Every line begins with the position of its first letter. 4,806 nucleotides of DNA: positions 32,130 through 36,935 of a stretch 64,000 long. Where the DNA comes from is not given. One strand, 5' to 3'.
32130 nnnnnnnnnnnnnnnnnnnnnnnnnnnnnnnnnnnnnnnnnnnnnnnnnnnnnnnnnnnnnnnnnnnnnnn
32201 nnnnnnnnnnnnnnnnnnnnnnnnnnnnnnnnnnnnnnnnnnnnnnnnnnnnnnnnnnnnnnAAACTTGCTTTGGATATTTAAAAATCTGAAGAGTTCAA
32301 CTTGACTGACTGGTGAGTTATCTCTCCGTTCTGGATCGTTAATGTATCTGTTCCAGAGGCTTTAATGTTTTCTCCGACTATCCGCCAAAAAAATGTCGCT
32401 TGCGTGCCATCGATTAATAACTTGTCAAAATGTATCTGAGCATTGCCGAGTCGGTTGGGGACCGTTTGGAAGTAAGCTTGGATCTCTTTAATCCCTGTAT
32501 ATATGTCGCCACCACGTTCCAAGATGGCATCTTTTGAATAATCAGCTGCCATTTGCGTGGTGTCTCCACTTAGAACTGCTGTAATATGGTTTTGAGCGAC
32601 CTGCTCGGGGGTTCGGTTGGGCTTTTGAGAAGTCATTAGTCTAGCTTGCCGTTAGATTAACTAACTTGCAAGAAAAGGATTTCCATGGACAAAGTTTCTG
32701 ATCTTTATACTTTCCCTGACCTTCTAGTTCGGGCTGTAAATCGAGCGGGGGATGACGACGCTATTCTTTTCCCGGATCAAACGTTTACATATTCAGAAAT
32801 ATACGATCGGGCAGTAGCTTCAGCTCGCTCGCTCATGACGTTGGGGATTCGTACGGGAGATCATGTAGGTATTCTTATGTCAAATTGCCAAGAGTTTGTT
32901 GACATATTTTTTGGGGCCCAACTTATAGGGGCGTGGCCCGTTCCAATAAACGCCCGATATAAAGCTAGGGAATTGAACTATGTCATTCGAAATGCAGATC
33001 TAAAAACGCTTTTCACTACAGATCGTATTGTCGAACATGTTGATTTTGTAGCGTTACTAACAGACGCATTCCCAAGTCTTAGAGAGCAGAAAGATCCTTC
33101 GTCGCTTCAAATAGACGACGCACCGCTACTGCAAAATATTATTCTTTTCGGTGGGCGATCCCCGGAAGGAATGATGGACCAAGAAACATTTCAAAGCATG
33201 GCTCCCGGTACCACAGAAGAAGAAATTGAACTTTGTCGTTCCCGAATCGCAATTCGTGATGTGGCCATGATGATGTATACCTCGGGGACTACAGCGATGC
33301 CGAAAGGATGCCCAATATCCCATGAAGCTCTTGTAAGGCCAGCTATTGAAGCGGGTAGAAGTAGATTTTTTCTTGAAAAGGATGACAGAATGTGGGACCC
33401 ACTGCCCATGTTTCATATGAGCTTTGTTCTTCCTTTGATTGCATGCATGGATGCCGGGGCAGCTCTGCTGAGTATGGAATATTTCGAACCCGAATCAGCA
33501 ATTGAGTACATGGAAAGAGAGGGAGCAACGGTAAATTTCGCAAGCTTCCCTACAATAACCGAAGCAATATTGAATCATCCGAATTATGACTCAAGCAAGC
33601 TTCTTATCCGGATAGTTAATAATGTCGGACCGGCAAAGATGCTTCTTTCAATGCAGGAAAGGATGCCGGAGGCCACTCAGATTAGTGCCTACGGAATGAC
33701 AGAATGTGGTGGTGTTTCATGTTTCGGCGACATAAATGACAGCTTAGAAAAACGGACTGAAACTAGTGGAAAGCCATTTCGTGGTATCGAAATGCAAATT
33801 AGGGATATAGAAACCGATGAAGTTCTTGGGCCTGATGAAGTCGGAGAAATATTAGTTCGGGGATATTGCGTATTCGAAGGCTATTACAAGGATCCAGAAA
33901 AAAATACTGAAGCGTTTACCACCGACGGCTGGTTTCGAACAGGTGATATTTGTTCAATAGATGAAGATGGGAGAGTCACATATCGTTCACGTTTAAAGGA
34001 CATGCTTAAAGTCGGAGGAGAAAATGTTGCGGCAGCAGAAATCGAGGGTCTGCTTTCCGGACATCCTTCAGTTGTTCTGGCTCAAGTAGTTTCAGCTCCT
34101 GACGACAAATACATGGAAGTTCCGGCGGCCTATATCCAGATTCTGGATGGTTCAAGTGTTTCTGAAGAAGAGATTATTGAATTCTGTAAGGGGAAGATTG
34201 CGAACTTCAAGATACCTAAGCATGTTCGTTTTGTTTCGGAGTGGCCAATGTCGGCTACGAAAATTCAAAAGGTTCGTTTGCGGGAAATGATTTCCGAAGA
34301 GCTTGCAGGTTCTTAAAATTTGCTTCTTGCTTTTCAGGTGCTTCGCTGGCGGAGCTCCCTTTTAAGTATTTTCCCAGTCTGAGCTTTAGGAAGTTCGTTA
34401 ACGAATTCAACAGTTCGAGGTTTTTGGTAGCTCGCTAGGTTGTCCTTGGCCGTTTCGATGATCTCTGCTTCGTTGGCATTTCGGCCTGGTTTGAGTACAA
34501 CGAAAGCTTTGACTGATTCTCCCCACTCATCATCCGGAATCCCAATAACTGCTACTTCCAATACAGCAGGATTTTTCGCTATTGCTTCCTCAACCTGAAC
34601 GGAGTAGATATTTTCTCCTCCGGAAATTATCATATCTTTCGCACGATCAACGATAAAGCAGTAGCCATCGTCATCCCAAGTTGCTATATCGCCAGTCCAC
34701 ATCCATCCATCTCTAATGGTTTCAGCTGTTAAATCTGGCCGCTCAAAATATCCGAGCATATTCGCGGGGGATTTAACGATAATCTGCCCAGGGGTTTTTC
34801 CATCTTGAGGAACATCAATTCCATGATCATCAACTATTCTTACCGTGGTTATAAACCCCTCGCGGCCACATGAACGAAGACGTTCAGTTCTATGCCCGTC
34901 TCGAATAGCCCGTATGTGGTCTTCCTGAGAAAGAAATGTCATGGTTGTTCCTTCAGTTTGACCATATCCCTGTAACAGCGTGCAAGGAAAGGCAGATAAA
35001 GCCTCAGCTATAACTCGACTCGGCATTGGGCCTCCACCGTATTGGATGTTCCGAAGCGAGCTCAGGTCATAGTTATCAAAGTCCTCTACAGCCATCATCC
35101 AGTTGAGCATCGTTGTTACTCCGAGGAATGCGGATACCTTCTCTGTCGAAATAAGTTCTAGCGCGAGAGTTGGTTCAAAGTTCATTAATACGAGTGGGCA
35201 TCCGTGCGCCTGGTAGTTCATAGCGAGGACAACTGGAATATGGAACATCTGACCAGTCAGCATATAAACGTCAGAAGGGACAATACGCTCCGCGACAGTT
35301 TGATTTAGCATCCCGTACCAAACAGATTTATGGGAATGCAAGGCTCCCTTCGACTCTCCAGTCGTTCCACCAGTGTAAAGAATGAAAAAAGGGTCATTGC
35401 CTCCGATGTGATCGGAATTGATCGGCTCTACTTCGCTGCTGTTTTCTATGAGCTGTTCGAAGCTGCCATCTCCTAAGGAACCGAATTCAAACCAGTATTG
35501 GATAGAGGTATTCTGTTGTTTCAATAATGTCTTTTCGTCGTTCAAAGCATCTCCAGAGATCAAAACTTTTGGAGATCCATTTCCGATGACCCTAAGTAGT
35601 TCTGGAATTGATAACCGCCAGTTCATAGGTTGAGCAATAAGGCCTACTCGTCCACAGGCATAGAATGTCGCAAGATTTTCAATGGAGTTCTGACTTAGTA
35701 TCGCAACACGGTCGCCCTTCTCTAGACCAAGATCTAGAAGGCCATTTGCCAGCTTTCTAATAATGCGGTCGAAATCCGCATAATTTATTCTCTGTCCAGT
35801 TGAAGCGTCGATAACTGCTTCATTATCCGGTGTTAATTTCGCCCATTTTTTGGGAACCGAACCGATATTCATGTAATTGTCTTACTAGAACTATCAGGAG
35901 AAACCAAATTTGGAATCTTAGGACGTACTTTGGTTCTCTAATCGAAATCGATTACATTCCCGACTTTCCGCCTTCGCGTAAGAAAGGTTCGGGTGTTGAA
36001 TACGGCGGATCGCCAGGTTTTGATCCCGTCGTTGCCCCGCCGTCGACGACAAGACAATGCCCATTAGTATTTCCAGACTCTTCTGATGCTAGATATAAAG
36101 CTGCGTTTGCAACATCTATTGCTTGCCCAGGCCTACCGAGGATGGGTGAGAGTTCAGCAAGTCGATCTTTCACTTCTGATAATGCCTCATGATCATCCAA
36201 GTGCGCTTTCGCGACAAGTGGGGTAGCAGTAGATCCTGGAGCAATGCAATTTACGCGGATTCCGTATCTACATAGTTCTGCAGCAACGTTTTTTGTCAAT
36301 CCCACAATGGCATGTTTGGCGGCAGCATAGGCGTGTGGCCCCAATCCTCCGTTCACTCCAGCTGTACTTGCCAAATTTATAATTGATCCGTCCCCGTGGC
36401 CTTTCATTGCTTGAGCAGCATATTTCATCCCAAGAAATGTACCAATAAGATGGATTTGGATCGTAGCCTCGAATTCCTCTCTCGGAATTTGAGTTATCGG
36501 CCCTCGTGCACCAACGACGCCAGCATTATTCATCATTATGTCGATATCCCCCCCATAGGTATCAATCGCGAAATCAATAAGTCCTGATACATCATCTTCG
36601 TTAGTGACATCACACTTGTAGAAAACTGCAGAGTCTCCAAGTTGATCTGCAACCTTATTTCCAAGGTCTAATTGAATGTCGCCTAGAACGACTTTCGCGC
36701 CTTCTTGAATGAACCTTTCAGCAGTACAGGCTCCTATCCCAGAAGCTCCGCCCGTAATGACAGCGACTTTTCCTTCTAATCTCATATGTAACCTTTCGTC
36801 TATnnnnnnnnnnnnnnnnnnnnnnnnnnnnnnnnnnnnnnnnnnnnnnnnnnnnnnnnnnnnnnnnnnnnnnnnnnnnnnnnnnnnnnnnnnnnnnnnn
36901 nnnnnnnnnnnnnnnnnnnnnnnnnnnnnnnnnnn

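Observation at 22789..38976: Two paralogues of an uncharacterised internally duplicated protein, each next to a CoA ligase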

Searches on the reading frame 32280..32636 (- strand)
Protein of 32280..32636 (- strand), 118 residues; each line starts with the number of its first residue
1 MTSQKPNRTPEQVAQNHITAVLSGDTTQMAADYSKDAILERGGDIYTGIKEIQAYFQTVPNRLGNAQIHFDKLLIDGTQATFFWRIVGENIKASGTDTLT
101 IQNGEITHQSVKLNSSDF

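Call 9: search_protein_families(library=pfam, proteins=[window:32280-32636:-], max_evalue=0.00001)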
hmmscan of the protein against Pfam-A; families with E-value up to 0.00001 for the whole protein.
window:32280-32636:- (118 aa): 1 family
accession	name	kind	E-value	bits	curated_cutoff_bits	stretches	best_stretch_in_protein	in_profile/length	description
PF12680.13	SnoaL_2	-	5.5e-10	40.2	27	1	15-108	2-101/102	SnoaL-like domain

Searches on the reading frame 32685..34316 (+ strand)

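Call 9: search_protein_families(library=pfam, proteins=[window:32685-34316:+], max_evalue=0.00001)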
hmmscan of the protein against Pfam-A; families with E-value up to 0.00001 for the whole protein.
window:32685-34316:+ (543 aa): 2 families
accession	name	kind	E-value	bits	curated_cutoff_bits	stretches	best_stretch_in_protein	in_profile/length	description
PF00501.34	AMP-binding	-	1.3e-72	245.2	29.9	1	16-401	3-384/384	AMP-binding enzyme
PF13193.12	AMP-binding_C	-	8.9e-12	46.2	24.5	1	452-524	1-73/76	AMP-binding enzyme C-terminal domain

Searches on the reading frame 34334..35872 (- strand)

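Call 9: search_protein_families(library=pfam, proteins=[window:34334-35872:-], max_evalue=0.00001)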
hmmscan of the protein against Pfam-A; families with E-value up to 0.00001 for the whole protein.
window:34334-35872:- (512 aa): 2 families
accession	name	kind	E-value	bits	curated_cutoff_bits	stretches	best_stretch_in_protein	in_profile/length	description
PF00501.34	AMP-binding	-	8.4e-72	242.5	29.9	1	9-376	3-384/384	AMP-binding enzyme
PF13193.12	AMP-binding_C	-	3.7e-22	79.5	24.5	1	426-501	1-76/76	AMP-binding enzyme C-terminal domain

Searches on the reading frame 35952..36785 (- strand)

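Call 9: search_protein_families(library=pfam, proteins=[window:35952-36785:-], max_evalue=0.00001)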
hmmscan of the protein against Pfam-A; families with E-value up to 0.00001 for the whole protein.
window:35952-36785:- (277 aa): 4 families
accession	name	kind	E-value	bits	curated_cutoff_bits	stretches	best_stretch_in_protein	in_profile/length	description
PF13561.12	adh_short_C2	-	1.7e-59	201.7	27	1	14-252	3-236/236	Enoyl-(Acyl carrier protein) reductase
PF00106.31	adh_short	-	6.2e-53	179.6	26.6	1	6-194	1-190/195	short chain dehydrogenase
PF08659.16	KR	-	2.6e-07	31.2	22.6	1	9-165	4-161/180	KR domain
PF23441.1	SDR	-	6.5e-07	29.4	27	1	9-251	11-255/258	SDR-like rossmann domain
